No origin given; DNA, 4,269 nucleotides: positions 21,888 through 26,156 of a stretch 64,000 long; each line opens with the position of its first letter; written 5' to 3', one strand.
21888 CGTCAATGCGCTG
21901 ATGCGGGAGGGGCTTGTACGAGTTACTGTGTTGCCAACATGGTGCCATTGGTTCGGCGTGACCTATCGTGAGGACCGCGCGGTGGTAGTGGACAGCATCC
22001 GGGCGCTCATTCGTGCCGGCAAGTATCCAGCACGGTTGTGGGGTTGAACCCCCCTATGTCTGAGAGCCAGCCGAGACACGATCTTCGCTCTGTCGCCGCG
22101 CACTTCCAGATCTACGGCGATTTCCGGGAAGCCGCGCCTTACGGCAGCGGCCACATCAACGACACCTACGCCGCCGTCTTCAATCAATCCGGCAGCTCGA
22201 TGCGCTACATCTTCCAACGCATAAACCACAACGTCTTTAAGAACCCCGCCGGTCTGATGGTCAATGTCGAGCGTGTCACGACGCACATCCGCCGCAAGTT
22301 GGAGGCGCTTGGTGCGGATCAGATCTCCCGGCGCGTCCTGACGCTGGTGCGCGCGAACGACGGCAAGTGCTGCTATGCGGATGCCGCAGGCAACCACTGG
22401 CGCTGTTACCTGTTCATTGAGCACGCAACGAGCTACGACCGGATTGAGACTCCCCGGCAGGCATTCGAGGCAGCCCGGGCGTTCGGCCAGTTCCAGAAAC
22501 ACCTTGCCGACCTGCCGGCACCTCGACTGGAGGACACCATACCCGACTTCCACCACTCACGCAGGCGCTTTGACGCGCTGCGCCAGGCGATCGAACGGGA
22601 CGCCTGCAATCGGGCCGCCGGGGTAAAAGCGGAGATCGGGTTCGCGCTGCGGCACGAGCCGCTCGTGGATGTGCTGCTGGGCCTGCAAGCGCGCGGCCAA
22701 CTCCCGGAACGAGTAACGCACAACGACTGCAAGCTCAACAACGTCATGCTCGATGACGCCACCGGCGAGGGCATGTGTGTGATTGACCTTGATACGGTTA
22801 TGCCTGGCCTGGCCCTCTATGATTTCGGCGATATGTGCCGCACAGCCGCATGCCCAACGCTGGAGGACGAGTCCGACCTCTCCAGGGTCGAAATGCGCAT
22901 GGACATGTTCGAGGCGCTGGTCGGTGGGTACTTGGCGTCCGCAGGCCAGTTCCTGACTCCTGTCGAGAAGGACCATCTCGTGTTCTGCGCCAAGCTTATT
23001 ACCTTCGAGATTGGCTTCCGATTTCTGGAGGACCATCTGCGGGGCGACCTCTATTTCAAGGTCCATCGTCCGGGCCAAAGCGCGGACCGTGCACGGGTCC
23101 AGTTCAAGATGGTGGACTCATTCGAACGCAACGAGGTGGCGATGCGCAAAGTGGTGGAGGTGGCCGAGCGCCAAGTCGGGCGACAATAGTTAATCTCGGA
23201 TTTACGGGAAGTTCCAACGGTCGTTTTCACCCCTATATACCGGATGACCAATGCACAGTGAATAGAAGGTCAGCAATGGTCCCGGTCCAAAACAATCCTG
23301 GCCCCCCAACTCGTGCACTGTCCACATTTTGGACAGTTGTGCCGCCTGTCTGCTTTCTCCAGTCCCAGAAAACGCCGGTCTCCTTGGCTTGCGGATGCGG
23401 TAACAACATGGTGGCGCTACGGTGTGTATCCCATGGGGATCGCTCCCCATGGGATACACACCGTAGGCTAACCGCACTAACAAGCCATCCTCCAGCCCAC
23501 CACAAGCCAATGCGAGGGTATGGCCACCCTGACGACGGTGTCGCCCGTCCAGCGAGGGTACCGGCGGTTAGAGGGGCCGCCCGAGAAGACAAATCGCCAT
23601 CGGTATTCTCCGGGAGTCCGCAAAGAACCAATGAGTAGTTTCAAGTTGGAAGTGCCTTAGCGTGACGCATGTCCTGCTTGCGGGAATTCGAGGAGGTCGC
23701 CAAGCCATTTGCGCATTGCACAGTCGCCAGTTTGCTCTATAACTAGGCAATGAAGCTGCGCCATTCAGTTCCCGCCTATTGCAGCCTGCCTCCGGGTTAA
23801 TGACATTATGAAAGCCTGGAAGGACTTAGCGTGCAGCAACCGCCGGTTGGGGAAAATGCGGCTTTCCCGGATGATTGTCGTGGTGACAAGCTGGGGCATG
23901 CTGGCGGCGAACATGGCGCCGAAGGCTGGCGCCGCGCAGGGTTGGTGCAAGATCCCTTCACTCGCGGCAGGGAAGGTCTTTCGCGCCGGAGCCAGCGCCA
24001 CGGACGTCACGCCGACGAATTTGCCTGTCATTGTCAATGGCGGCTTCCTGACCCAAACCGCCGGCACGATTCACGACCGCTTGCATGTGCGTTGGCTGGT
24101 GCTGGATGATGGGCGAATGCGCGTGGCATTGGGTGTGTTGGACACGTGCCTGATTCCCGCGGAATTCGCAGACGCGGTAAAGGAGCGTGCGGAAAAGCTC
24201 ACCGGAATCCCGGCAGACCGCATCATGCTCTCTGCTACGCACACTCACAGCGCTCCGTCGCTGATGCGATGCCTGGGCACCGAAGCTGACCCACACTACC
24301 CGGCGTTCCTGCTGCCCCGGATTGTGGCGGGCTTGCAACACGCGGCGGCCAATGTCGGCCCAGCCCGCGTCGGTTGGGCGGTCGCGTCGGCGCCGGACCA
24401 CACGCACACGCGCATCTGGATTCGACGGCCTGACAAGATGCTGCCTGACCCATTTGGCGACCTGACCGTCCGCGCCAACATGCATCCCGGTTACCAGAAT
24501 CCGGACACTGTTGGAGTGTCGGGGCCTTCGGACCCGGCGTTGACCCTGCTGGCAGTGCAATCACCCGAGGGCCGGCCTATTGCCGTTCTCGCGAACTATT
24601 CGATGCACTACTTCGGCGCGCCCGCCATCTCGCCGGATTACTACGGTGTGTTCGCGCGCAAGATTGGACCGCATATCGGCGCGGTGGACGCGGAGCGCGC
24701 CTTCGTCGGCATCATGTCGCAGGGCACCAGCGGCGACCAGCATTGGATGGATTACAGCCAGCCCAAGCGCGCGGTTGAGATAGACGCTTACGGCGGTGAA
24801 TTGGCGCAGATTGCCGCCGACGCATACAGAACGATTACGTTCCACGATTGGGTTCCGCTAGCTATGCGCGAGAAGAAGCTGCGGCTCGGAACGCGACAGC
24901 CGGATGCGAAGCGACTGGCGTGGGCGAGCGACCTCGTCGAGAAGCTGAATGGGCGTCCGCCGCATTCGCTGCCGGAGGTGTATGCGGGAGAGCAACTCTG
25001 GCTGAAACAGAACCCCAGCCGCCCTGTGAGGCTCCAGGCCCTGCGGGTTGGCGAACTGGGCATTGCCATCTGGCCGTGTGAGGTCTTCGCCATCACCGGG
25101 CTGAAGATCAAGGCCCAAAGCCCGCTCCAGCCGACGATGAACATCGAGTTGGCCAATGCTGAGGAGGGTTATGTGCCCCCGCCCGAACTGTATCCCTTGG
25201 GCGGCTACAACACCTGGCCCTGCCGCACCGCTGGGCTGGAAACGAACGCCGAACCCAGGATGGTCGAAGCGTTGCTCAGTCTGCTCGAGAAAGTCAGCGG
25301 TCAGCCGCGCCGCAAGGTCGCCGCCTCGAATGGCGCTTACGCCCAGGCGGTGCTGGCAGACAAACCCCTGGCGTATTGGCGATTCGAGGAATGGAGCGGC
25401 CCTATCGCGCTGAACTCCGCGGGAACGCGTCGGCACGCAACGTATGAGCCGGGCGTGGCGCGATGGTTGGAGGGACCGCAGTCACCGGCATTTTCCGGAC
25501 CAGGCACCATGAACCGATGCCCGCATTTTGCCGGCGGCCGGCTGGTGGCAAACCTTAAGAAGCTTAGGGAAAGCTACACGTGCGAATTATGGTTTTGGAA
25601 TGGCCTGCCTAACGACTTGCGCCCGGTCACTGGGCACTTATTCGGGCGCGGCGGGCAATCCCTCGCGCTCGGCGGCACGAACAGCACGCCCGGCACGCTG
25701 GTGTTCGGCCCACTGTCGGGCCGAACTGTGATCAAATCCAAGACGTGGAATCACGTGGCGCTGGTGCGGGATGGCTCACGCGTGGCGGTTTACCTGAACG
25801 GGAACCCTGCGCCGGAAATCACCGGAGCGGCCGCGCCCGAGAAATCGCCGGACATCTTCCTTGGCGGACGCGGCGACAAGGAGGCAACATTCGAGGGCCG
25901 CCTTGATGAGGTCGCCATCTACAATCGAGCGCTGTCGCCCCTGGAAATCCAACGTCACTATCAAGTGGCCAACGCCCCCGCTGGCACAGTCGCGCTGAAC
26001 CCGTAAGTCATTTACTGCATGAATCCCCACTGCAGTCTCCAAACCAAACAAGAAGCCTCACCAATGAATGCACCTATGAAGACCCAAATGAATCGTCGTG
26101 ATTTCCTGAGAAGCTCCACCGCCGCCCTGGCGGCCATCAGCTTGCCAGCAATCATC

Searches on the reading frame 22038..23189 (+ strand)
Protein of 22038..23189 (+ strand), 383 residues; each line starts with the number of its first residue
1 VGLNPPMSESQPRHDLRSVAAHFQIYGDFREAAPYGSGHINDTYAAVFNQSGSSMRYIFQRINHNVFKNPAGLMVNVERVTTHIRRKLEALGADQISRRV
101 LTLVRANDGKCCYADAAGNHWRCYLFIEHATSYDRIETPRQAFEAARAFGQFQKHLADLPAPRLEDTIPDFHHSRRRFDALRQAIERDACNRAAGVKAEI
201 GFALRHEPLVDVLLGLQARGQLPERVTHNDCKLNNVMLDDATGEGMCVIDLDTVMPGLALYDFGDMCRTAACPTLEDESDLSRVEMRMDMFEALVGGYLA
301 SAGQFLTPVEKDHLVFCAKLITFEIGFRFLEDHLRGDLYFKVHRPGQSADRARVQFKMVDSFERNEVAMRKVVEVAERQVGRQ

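Call 10: search_protein_families(library=pfam, proteins=[window:22038-23189:+])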
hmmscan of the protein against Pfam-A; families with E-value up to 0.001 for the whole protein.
window:22038-23189:+ (383 aa): 1 family
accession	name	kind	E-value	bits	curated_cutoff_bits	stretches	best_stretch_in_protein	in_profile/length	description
PF01636.29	APH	-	4.5e-21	76.1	23.2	1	33-275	3-217/239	Phosphotransferase enzyme family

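Call 70: find_homologous_proteins(query=window:22038-23189:+, max_evalue=1e-60)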
Query window:22038-23189:+ (383 aa): 7971 proteins with E <= 1e-60 among 8000 candidates; the best 120 are listed.
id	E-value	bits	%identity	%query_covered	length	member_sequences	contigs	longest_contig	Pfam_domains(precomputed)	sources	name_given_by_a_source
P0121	1.1e-255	865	100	98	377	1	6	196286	PF01636.30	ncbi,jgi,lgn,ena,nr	ncbi:MAG TPA: aminoglycoside phosphotransferase family protein [Candidatus Paceibacterota bacterium]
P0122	6.0e-219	744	87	98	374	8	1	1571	PF01636.30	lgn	-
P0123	2.1e-216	736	86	98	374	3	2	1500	PF01636.30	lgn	-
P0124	2.0e-211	720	84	97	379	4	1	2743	PF01636.30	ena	-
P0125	3.4e-211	719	84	97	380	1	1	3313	PF01636.30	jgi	jgi:Phosphotransferase enzyme family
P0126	3.9e-211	719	85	97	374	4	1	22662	PF01636.30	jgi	jgi:Phosphotransferase enzyme family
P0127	4.7e-211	718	83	97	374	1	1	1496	PF01636.30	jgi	jgi:hypothetical protein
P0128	1.3e-210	717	83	98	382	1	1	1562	PF01636.30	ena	-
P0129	2.7e-210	716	84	98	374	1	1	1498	PF01636.30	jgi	jgi:hypothetical protein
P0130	3.5e-210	715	84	97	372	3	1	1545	PF01636.30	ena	-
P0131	5.0e-210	715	83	97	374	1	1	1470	PF01636.30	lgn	-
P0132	5.2e-210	715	83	97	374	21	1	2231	PF01636.30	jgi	jgi:hypothetical protein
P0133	7.1e-210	714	85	97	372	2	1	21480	PF01636.30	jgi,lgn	jgi:hypothetical protein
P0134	1.4e-209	713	85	97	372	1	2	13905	PF01636.30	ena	-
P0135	2.3e-209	713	85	97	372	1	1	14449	PF01636.30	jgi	jgi:hypothetical protein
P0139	2.1e-208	710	83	97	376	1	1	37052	PF01636.30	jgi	jgi:hypothetical protein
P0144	4.0e-206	702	84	97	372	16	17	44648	PF01636.30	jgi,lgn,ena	jgi:hypothetical protein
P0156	6.2e-204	695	82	97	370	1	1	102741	PF01636.30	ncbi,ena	-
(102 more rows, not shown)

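Call 71: find_encoding_contigs(protein=P0126, flank=2500, max_places=1)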
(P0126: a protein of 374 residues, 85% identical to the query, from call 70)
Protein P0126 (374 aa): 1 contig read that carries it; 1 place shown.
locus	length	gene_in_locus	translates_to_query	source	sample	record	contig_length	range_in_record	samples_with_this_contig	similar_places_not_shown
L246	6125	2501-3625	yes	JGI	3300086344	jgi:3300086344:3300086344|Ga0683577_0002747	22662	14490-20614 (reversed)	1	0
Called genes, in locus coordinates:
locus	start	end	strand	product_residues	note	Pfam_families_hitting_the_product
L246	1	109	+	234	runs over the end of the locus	-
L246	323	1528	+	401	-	PF01053:Cys_Met_Meta_PP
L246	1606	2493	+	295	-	-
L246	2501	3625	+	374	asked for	PF01636:APH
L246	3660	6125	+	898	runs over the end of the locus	-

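Call 72: find_encoding_contigs(protein=P0144, flank=2500, max_places=1)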
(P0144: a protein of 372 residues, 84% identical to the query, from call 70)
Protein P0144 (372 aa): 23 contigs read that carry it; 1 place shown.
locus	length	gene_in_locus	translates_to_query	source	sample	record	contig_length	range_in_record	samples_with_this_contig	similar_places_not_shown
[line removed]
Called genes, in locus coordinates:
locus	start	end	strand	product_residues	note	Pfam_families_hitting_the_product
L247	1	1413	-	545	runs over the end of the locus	PF23914:TPR_CcmH_CycH (faint), PF25063:ARM_TT21_C (faint), PF13174:TPR_6 (faint), PF13414:TPR_11 (faint), PF00515:TPR_1, PF07719:TPR_2, PF24760:TPR_IF140_C (weak), PF14559:TPR_19 (weak), +6 more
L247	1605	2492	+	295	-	-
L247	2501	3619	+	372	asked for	PF01636:APH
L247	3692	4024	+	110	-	-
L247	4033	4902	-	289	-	PF02163:Peptidase_M50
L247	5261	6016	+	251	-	PF02348:CTP_transf_3, PF12804:NTP_transf_3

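Call 73: find_encoding_contigs(protein=P0156, flank=2500, max_places=1)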
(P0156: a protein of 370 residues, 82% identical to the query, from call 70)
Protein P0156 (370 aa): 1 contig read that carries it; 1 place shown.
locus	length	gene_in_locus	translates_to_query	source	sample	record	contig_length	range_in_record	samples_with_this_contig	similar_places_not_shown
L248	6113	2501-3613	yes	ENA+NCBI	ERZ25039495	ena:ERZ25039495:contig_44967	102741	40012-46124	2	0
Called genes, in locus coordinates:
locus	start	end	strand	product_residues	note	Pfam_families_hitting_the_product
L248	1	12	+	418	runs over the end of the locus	PF00078:RVT_1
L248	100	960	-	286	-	-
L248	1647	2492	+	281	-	-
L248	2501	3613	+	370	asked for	PF01636:APH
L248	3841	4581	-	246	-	PF00078:RVT_1, PF08388:GIIM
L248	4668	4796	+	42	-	-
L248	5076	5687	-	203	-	-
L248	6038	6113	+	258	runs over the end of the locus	-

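Call 74: find_encoding_contigs(protein=P0139, flank=2500, max_places=1)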
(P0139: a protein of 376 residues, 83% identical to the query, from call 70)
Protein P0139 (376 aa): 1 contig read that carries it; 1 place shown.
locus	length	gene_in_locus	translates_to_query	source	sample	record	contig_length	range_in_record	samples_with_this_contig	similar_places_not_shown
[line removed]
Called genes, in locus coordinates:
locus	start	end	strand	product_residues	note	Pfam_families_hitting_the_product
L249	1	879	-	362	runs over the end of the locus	PF08100:Dimerisation, PF00891:Methyltransf_2, PF08242:Methyltransf_12 (weak), PF13649:Methyltransf_25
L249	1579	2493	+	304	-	-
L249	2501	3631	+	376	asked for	PF01636:APH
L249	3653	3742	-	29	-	PF01906:YbjQ_1 (weak)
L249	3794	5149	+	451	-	PF01408:GFO_IDH_MocA, PF22725:GFO_IDH_MocA_C3 (faint), PF19051:GFO_IDH_MocA_C2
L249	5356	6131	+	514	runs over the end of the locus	PF00450:Peptidase_S10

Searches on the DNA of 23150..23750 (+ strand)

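Call 62: search_rna_families(source=window, start=23150, end=23750, threshold=evalue, max_evalue=1)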
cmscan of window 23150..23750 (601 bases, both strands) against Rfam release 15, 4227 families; matches with E-value up to 1: 3.
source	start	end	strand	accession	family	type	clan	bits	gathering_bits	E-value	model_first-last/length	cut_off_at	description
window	23417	23467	-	RF01011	mir-605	Gene; miRNA;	-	29.3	98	0.0013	1-82/82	no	mir-605 microRNA precursor family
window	23410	23468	-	RF03704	MIR4380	Gene; miRNA;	-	26.2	83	0.0061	1-82/82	no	MIR4380 microRNA precursor family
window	23408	23473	+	RF03181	mir-2755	Gene; miRNA;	-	17.4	76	0.46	1-74/74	no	mir-2755 microRNA precursor family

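Call 81: search_dna_similar(query=window:23195-23640:+, collection=plasmids, mode=distant, max_rows=10)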
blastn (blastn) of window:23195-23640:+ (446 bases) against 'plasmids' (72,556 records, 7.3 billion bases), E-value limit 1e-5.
No match.

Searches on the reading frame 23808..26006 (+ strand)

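Call 10: search_protein_families(library=pfam, proteins=[window:23808-26006:+])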
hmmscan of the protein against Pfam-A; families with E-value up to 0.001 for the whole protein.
window:23808-26006:+ (732 aa): 2 families
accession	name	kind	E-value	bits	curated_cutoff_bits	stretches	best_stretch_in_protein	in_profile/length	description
PF13385.13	Laminin_G_3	-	1.6e-16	61.2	27.6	1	637-715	71-151/151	Concanavalin A-like lectin/glucanases superfamily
PF04734.18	Ceramidase_alk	-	1.5e-08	34.2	32.1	1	58-151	1-99/509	Neutral/alkaline non-lysosomal ceramidase, N-terminal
